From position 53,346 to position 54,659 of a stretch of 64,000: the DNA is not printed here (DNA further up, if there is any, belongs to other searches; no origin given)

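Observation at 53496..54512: FabH-fold enzyme that keeps the catalytic Cys but has Thr and Tyr in place of the His-Asn pair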

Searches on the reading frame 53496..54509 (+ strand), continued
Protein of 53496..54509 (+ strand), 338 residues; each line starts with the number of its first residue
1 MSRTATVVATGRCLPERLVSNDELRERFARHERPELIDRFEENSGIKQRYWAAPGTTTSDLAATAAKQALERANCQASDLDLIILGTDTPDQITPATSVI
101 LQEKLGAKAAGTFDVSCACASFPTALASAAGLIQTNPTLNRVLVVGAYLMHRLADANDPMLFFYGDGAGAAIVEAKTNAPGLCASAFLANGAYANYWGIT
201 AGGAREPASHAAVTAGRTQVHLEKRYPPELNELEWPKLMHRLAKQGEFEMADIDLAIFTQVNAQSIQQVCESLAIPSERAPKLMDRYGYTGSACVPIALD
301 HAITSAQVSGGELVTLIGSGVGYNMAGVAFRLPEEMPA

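Call 17: find_encoding_contigs(protein=P0038, flank=10000, max_places=2)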
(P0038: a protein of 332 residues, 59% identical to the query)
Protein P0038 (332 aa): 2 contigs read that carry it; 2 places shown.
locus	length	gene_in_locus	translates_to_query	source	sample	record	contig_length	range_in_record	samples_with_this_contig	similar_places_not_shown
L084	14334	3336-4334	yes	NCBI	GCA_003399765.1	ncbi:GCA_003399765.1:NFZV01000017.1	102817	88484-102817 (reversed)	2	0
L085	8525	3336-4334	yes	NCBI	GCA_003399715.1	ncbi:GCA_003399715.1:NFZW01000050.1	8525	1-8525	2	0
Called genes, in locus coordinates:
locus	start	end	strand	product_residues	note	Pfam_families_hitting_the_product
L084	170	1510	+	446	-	PF00364:Biotin_lipoyl, PF25984:BSH_YknX (faint), PF25973:BSH_CzcB (faint), PF02817:E3_binding, PF00198:2-oxoacid_dh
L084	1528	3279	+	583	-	PF00364:Biotin_lipoyl, PF01262:AlaDh_PNT_C (faint), PF01134:GIDA (weak), PF07992:Pyr_redox_2, PF12831:FAD_oxidored, PF13738:Pyr_redox_3, PF00070:Pyr_redox, PF02852:Pyr_redox_dim, +3 more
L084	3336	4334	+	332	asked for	PF08545:ACP_syn_III, PF08541:ACP_syn_III_C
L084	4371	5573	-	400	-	PF00155:Aminotran_1_2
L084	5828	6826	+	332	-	PF00389:2-Hacid_dh, PF02826:2-Hacid_dh_C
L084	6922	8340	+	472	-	PF01425:Amidase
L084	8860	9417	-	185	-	-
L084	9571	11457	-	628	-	PF01435:Peptidase_M48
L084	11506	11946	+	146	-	PF13671:AAA_33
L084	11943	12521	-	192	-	PF07209:DUF1415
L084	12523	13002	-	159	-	PF03473:MOSC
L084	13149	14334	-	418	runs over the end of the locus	PF00202:Aminotran_3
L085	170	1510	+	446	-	PF00364:Biotin_lipoyl, PF25984:BSH_YknX (faint), PF25973:BSH_CzcB (faint), PF02817:E3_binding, PF00198:2-oxoacid_dh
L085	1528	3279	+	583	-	PF00364:Biotin_lipoyl, PF01262:AlaDh_PNT_C (faint), PF01134:GIDA (weak), PF07992:Pyr_redox_2, PF12831:FAD_oxidored, PF13738:Pyr_redox_3, PF00070:Pyr_redox, PF02852:Pyr_redox_dim, +3 more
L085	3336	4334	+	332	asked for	PF08545:ACP_syn_III, PF08541:ACP_syn_III_C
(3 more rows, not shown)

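Call 23: find_encoding_contigs(protein=P0074, flank=10000, max_places=1)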
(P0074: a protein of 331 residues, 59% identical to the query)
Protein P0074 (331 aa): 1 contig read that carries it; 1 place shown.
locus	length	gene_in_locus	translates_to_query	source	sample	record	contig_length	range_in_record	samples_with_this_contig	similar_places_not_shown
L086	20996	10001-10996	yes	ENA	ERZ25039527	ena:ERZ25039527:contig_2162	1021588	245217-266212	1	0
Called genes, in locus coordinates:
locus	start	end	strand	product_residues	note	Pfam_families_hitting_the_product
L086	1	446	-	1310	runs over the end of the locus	PF13292:DXP_synthase_N, PF02779:Transket_pyr, PF02780:Transketolase_C, PF13477:Glyco_trans_4_2, PF13439:Glyco_transf_4, PF13579:Glyco_trans_4_4, PF13489:Methyltransf_23, PF08241:Methyltransf_11, +2 more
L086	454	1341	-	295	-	PF00348:polyprenyl_synt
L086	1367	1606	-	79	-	PF02609:Exonuc_VII_S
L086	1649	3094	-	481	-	PF13742:tRNA_anti_2, PF01336:tRNA_anti-codon, PF02601:Exonuc_VII_L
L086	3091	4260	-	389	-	PF04932:Wzy_C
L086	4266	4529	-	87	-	PF03966:Trm112p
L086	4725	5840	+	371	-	PF13439:Glyco_transf_4, PF13579:Glyco_trans_4_4 (weak), PF00534:Glycos_transf_1, PF13692:Glyco_trans_1_4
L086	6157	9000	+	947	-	PF13620:CarboxypepD_reg, PF25183:OMP_b-brl_4, PF00593:TonB_dep_Rec_b-barrel, PF25183:OMP_b-brl_4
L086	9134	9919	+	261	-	PF00106:adh_short, PF08659:KR, PF13561:adh_short_C2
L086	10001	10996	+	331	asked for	PF08545:ACP_syn_III, PF08541:ACP_syn_III_C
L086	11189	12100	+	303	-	PF08386:Abhydrolase_4 (faint), PF12146:Hydrolase_4, PF00561:Abhydrolase_1, PF12697:Abhydrolase_6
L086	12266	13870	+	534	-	PF00501:AMP-binding, PF13193:AMP-binding_C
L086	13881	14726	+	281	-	PF00561:Abhydrolase_1, PF12146:Hydrolase_4, PF12697:Abhydrolase_6, PF08386:Abhydrolase_4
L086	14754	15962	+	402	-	PF00108:Thiolase_N, PF02803:Thiolase_C, PF22691:Thiolase_C_1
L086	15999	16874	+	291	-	PF12146:Hydrolase_4 (weak), PF00561:Abhydrolase_1, PF12697:Abhydrolase_6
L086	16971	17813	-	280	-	PF01694:Rhomboid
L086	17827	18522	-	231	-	PF07238:PilZ (weak)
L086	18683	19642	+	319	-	PF13485:Peptidase_MA_2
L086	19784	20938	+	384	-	PF05593:RHS_repeat (faint), PF00589:Phage_integrase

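Call 24: find_encoding_contigs(protein=P0069, flank=10000, max_places=1)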
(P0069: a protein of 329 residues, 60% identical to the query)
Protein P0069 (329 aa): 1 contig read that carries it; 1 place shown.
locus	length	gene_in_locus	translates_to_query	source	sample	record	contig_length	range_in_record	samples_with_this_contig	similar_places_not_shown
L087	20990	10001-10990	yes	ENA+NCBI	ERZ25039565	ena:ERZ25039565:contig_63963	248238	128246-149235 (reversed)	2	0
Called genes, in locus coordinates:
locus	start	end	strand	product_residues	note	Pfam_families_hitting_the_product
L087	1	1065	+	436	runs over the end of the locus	PF02518:HATPase_c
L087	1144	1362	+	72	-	PF09720:Unstab_antitox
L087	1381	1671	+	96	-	-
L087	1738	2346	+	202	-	PF04972:BON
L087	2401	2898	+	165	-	PF02810:SEC-C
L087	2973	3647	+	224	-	PF00440:TetR_N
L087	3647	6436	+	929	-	PF13620:CarboxypepD_reg, PF25183:OMP_b-brl_4, PF00593:TonB_dep_Rec_b-barrel, PF25183:OMP_b-brl_4 (weak)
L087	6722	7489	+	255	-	PF00106:adh_short, PF08659:KR, PF13561:adh_short_C2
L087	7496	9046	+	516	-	PF00501:AMP-binding, PF13193:AMP-binding_C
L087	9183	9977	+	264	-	PF00561:Abhydrolase_1, PF12146:Hydrolase_4, PF02129:Peptidase_S15 (weak), PF12697:Abhydrolase_6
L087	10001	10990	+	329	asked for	PF08545:ACP_syn_III, PF08541:ACP_syn_III_C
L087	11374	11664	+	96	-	-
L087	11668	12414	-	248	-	PF00300:His_Phos_1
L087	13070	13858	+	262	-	PF13495:Phage_int_SAM_4, PF00589:Phage_integrase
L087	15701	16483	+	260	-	-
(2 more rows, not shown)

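Call 25: predict_structure(alignment_id=A1)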
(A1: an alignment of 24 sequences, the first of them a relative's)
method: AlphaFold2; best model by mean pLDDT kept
length: 338 residues; sequences in the alignment: 24
mean_pLDDT: 86.6   pTM: 0.88
mean pLDDT of the five models: 86.6, 86.1, 84.8, 84.7, 83.1
residues with pLDDT >= 90: 182; 70-90: 114; 50-70: 38; < 50: 4
segments of 3 or more residues with pLDDT < 50: 203-206
pLDDT, mean of each block of 10 residues (from residue 1): 90 92 85 79 84 89 98 96 91 83 97 86 95 94 93 74 86 93 92 66 53 67 70 93 97 95 89 94 83 90 93 93 84 81
secondary structure, 60 per line:
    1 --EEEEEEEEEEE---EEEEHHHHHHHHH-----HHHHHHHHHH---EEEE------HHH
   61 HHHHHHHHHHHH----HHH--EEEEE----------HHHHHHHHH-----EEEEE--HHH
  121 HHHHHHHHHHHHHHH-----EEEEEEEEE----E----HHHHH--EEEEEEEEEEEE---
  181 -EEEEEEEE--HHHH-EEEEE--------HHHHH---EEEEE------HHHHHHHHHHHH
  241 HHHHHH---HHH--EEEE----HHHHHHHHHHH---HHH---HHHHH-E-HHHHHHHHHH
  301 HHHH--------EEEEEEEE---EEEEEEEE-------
elements in order: E3-13 E17-20 H21-29 H35-44 E48-51 H58-72 E82-86 H97-105 E111-115 H118-135 E141-149 H159-163 E166-177 E182-189 H192-195 E197-201 H210-214 E218-222 H229-246 E255-258 H263-273 H283-287 H291-304 E313-320 E324-331

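Call 32: fold_search(model_id=the predicted structure, library=pdb)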
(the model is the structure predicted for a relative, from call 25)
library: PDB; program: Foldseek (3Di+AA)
matches with E <= 10: 1355; with E <= 0.001: 1058
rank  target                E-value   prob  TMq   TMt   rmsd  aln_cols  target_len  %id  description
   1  4dfe_D                1.7e-32  1.00  0.86  0.90   2.8       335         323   31  Crystal structure of 3-oxoacyl-[acyl-carrier-protein] synthase III from Burkholderia xenovorans (released 2012-02-08)
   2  4dfe_A                8.0e-32  1.00  0.85  0.89   3.1       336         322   31  Crystal structure of 3-oxoacyl-[acyl-carrier-protein] synthase III from Burkholderia xenovorans (released 2012-02-08)
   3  4dfe_B                2.0e-31  1.00  0.86  0.90   2.9       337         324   31  Crystal structure of 3-oxoacyl-[acyl-carrier-protein] synthase III from Burkholderia xenovorans (released 2012-02-08)
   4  9j6e_A                6.9e-31  1.00  0.86  0.89   3.2       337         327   27  Crystal structure of BioZ from Agrobacterium tumefaciens in complex with galutaryl-CoA (released 2025-08-20)
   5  6kue_A                8.4e-31  1.00  0.85  0.87   3.0       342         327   27  The structure of BioZ from Agrobacterium tumefaciens (released 2020-09-02)
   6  9w96_A                1.0e-30  1.00  0.84  0.87   3.1       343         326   26  Crystal structure of BioZ C115S from Agrobacterium tumefaciens in complex with galutaryl-CoA (released 2025-10-29)
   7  4ryb_A                1.2e-30  1.00  0.85  0.90   2.4       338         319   29  Crystal structure of beta-ketoacyl-ACP synthase III (FabH) from Neisseria meningitidis (released 2014-12-31)
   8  9w96_B                1.3e-30  1.00  0.86  0.89   3.0       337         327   27  Crystal structure of BioZ C115S from Agrobacterium tumefaciens in complex with galutaryl-CoA (released 2025-10-29)
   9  2ebd_B                1.5e-30  1.00  0.82  0.90   2.7       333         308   28  Crystal structure of 3-oxoacyl-[acyl-carrier-protein] synthase III from Aquifex aeolicus VF5 (released 2007-08-14)
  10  8vd9                  1.8e-30  1.00  0.83  0.90   2.6       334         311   28  Crystal structure of Bacillus subtilis FabHA, beta-ketoacyl carrier protein synthase III (released 2024-02-14)
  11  6x7r                  4.7e-30  1.00  0.86  0.91   2.4       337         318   25  E. coli beta-ketoacyl-[acyl carrier protein] synthase III (FabH) in complex with oxa(dethia)-coenzyme A (released 2021-06-02)
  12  8vdb_D                5.6e-30  1.00  0.85  0.88   3.9       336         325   24  Crystal structure of Bacillus subtilis FabHB, beta-ketoacyl carrier protein synthase III (released 2024-02-14)
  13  3il7_A                6.0e-30  1.00  0.83  0.90   2.7       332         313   24  Crystal structure of S. aureus FabH (released 2009-08-25)
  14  8vdb_A                9.4e-30  1.00  0.85  0.88   3.8       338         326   24  Crystal structure of Bacillus subtilis FabHB, beta-ketoacyl carrier protein synthase III (released 2024-02-14)
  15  1zow_A                1.0e-29  1.00  0.85  0.91   2.3       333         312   24  Crystal Structure of S. aureus FabH, beta-ketoacyl carrier protein synthase III (released 2005-08-09)
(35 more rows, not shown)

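Call 33: search_protein_representatives(protein=window:53496-54509:+)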
Query: 338 residues. Proteins with E-value up to 0.001 (for the whole library): 12784; up to 1e-10: 5827; up to 1e-30: 342. The best 150 are listed.
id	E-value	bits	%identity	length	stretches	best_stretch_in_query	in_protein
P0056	4.0e-123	427.1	60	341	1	1-335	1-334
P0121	7.4e-82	291.5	54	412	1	34-289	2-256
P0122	9.2e-79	281.3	57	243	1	1-236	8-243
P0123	2.3e-78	280.0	54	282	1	70-331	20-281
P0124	1.5e-75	270.8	53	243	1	101-336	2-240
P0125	5.2e-69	249.3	75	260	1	1-163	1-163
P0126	9.7e-66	238.5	39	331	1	4-331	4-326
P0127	1.1e-65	238.4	63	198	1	5-199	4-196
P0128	1.6e-65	237.9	57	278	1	1-229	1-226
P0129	1.7e-65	237.7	41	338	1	3-331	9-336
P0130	3.5e-65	236.7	58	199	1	142-332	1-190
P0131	3.2e-64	233.5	60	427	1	81-254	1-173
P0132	5.0e-64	232.9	38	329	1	1-331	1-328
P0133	6.5e-63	229.2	40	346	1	3-332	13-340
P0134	1.7e-61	224.6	63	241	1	3-179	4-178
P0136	1.2e-60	221.8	39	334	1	1-330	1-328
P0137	1.4e-60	221.6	51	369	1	1-221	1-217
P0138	5.9e-60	219.5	37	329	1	5-332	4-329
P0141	7.9e-59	215.8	37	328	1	3-327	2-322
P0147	8.6e-54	199.3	36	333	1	2-334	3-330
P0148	9.5e-53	195.9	37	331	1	1-332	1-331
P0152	1.6e-49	185.2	36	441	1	6-312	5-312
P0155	1.1e-44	169.3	34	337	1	7-325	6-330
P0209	4.8e-38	147.5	32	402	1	5-330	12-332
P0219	1.2e-37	146.2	32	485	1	5-330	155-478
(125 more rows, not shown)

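Call 35: list_cluster_members(proteins=[P0126, P0129, P0132, P0133, P0136, P0138, P0141, P0147, P0148, P0155])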
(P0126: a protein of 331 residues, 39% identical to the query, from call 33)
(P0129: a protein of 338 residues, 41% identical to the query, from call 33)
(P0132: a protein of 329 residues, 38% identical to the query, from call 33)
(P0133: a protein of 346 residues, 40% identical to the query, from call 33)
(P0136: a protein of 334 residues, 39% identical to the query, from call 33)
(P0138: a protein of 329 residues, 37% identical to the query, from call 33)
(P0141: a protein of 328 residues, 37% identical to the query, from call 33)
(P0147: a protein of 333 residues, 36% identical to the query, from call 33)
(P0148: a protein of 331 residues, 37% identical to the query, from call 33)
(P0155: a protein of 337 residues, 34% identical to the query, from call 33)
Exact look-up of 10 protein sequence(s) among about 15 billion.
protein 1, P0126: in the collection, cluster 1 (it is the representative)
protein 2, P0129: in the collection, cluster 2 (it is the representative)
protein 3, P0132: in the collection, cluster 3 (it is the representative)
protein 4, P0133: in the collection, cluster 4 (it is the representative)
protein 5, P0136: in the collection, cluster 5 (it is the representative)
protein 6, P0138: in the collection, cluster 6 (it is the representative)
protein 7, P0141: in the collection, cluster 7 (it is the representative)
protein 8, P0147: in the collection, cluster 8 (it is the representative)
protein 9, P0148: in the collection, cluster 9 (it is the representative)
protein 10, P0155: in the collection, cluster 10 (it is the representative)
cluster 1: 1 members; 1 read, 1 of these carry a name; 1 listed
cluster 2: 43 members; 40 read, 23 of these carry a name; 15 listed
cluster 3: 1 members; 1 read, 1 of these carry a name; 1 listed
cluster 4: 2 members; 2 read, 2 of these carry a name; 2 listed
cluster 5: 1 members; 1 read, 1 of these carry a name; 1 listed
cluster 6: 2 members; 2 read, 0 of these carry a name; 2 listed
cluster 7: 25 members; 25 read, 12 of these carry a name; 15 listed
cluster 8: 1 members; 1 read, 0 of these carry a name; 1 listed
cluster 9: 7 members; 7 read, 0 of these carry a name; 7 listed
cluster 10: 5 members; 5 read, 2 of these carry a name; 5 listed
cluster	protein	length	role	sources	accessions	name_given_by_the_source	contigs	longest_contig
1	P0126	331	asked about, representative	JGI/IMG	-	3-oxoacyl-[acyl-carrier-protein] synthase III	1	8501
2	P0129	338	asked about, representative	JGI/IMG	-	3-oxoacyl-[acyl-carrier-protein] synthase-3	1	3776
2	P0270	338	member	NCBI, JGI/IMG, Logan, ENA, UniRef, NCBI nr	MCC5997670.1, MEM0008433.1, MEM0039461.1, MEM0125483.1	3-oxoacyl-ACP synthase III family protein [Thermofilum sp.] | 3-oxoacyl-[acyl-carrier-protein] synthase-3 | 3-oxoacyl-ACP synthase III family protein n=1 Tax=Thermofilum sp. TaxID=1961369 ...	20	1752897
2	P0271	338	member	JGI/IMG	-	3-oxoacyl-[acyl-carrier-protein] synthase-3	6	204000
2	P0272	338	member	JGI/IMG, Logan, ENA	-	3-oxoacyl-[acyl-carrier-protein] synthase-3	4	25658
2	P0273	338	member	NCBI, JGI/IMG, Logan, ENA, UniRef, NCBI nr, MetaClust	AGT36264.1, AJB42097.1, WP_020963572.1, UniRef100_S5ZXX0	hypothetical protein N186_09645 [Thermofilum adornatum] | Ketoacyl-ACP synthase III n=2 Tax=Thermofilum adornatum TaxID=1365176 RepID=S5ZXX0_9CREN | ketoacyl-ACP synthase III [Thermofilum adornatum]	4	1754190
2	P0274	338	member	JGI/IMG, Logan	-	3-oxoacyl-[acyl-carrier-protein] synthase-3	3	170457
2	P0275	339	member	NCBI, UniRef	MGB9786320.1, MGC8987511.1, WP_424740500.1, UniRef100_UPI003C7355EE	MAG: 3-oxoacyl-ACP synthase III family protein [Infirmifilum uzonense] | 3-oxoacyl-ACP synthase III family protein n=1 Tax=Infirmifilum uzonense TaxID=1550241 ...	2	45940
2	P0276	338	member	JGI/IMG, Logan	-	3-oxoacyl-[acyl-carrier-protein] synthase-3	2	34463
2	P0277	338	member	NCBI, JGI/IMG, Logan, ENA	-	3-oxoacyl-[acyl-carrier-protein] synthase-3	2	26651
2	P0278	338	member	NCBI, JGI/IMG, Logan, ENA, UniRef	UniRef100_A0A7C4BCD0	Ketoacyl-ACP synthase III n=1 Tax=Thermofilum pendens TaxID=2269 RepID=A0A7C4BCD0_THEPE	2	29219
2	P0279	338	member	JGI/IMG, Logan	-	3-oxoacyl-[acyl-carrier-protein] synthase-3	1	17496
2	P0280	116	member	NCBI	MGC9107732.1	MAG: 3-oxoacyl-[acyl-carrier-protein] synthase III C-terminal domain-containing protein, ...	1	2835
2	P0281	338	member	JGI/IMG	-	3-oxoacyl-[acyl-carrier-protein] synthase-3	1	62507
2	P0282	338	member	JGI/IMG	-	3-oxoacyl-[acyl-carrier-protein] synthase-3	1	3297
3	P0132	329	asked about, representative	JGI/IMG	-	3-oxoacyl-[acyl-carrier-protein] synthase-3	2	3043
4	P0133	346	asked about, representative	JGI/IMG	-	3-oxoacyl-[acyl-carrier-protein] synthase III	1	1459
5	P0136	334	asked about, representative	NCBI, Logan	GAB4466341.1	MAG: ketoacyl-ACP synthase III [Anaerolineales bacterium]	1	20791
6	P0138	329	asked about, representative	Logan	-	-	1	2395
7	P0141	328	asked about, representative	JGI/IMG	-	3-oxoacyl-[acyl-carrier-protein] synthase-3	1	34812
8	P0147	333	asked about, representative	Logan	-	-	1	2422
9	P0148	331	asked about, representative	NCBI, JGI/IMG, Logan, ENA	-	-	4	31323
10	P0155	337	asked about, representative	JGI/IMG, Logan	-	3-oxoacyl-[acyl-carrier-protein] synthase-3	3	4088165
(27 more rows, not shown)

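Call 41: find_homologous_proteins(query=P0129, max_evalue=1e-20)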
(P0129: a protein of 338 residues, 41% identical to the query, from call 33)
Query P0129 (338 aa): 638 proteins with E <= 1e-20 among 4718 candidates; the best 120 are listed.
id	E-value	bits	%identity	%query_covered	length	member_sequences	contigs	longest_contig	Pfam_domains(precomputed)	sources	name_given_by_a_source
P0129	6.7e-228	773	100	100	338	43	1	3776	PF08545.17,PF00108.30,PF08541.17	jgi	jgi:3-oxoacyl-[acyl-carrier-protein] synthase-3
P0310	2.4e-204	696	88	99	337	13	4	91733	PF08545.17,PF00108.30,PF08541.17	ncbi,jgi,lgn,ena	ncbi:MAG: ketoacyl-ACP synthase III [Thermofilaceae archaeon]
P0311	3.8e-183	626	80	99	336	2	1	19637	PF08545.17,PF08541.17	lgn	-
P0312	1.2e-174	598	76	99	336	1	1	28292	PF08545.17,PF08541.17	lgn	-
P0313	9.0e-174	595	75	99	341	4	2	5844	PF08545.17,PF08541.17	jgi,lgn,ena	-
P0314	1.0e-173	595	77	98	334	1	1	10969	PF08545.17,PF00108.30,PF08541.17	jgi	-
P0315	2.2e-171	588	75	100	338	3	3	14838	PF08545.17,PF08541.17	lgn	-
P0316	4.1e-168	577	73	99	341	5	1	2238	PF08545.17,PF08541.17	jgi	-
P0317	2.0e-155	535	69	99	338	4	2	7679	PF08545.17,PF00108.30,PF08541.17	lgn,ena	-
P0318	3.2e-150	518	65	98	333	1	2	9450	PF08545.17,PF08541.17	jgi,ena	-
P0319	1.2e-146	506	66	98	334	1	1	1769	PF08545.17,PF08541.17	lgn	-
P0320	7.9e-146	504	65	99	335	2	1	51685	PF08545.17,PF08541.17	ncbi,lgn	ncbi:MAG: 3-oxoacyl-ACP synthase III family protein [Candidatus Njordarchaeia archaeon]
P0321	4.0e-143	495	63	99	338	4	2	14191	PF08545.17,PF08541.17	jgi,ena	-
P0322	5.9e-109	382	56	97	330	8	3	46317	PF08545.17,PF08541.17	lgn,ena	-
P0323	3.8e-106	373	52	98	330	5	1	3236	PF08545.17,PF08541.17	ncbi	-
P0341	1.9e-86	308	45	99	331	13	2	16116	PF08545.17,PF08541.17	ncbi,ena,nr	ncbi:MAG: ketoacyl-ACP synthase III [Nitrospiraceae bacterium]|nr:ketoacyl-ACP synthase III [Nitrosp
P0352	4.1e-81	291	45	98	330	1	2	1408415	PF08545.17,PF00108.30,PF08541.17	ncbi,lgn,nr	ncbi:MAG: ketoacyl-ACP synthase III [Sulfolobales archaeon]|nr:ketoacyl-ACP synthase III [Sulfolobal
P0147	3.0e-79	285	44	97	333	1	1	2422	PF08545.17,PF00108.30,PF08541.17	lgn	-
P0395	5.9e-77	277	43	97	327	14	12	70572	PF08545.17,PF00108.30,PF08541.17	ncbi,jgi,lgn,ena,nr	ncbi:MAG: ketoacyl-ACP synthase III [Thermotogaceae bacterium]|nr:ketoacyl-ACP synthase III [Thermot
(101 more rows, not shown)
